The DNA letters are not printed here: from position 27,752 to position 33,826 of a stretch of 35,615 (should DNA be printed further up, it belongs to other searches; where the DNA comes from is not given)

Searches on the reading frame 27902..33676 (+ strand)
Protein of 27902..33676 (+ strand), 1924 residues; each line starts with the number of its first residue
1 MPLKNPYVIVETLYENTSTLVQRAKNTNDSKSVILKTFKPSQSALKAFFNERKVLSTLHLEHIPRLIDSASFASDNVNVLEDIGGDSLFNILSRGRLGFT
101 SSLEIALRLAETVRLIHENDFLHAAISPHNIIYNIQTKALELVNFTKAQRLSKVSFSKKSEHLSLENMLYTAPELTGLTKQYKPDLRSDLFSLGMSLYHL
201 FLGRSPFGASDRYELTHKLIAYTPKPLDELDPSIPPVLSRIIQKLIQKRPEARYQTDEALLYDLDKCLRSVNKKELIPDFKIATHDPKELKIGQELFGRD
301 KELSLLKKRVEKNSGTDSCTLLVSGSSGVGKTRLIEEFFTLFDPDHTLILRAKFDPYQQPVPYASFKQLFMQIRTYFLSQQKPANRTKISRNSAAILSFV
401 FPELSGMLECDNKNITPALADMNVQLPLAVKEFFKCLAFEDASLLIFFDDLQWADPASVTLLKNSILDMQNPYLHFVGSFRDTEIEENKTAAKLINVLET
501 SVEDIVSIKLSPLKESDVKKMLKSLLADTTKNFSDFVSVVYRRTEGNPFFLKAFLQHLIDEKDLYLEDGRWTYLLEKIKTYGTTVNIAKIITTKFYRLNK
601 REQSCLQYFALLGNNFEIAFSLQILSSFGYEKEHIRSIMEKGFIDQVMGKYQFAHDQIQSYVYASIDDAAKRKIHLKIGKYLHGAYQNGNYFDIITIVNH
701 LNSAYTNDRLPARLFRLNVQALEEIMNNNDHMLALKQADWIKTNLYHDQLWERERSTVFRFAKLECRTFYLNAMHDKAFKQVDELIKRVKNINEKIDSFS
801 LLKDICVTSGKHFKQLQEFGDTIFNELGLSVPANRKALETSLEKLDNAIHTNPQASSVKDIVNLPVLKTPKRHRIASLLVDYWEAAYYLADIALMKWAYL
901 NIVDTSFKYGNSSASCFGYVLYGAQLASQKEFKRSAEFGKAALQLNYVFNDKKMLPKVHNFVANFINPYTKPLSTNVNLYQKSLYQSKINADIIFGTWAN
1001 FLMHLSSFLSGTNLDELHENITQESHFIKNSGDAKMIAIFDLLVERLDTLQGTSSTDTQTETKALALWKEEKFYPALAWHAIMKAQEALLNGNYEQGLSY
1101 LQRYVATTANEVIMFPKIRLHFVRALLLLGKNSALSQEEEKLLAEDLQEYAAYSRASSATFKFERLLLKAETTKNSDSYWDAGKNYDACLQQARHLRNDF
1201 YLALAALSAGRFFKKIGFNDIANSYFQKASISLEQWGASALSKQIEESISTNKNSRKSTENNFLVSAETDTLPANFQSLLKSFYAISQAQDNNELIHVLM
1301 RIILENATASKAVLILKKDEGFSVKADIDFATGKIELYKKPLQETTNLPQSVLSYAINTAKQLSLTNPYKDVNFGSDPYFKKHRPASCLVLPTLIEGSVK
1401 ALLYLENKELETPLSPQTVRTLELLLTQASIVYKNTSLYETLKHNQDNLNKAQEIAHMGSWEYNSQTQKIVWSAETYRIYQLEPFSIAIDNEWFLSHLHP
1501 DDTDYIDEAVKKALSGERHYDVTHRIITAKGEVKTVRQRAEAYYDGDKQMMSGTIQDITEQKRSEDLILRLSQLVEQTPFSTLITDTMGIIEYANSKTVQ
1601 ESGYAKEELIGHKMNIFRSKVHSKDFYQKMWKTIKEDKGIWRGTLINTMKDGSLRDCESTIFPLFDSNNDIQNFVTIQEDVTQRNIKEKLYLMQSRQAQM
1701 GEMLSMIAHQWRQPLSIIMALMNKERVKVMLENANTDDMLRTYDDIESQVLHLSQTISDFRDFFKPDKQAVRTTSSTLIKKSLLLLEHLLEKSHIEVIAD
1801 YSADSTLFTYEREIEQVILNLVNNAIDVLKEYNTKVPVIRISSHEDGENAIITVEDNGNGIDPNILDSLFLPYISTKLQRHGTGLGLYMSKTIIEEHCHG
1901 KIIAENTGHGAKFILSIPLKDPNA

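Call 80: search_protein_families(library=pfam, proteins=[window:27902-33676:+], max_evalue=0.00001)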
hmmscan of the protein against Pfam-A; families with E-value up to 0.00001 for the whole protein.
window:27902-33676:+ (1924 aa): 8 families
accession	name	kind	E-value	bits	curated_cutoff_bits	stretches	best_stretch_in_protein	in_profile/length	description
PF00069.31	Pkinase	-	3.1e-23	82.9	31.7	1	18-260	12-258/263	Protein kinase domain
PF13191.12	AAA_16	-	3.9e-22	80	32.6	1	295-468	1-158/167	AAA ATPase domain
PF02518.31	HATPase_c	-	7.3e-19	68.7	26.4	1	1811-1920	3-110/111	Histidine kinase-, DNA gyrase B-, and HSP90-like ATPase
PF08447.18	PAS_3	-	2.1e-18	66.8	25.6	1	1470-1550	2-82/89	PAS fold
PF13426.13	PAS_9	-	1.3e-14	54.8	27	1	1581-1683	3-103/103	PAS domain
PF07714.23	PK_Tyr_Ser-Thr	-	1.6e-14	54.3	23.1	1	25-255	23-250/258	Protein tyrosine and serine/threonine kinase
PF08448.16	PAS_4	-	2.2e-12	47.6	23.1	1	1575-1684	1-108/110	PAS fold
PF00989.32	PAS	-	1.4e-08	35.2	22.6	1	1570-1678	2-110/113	PAS fold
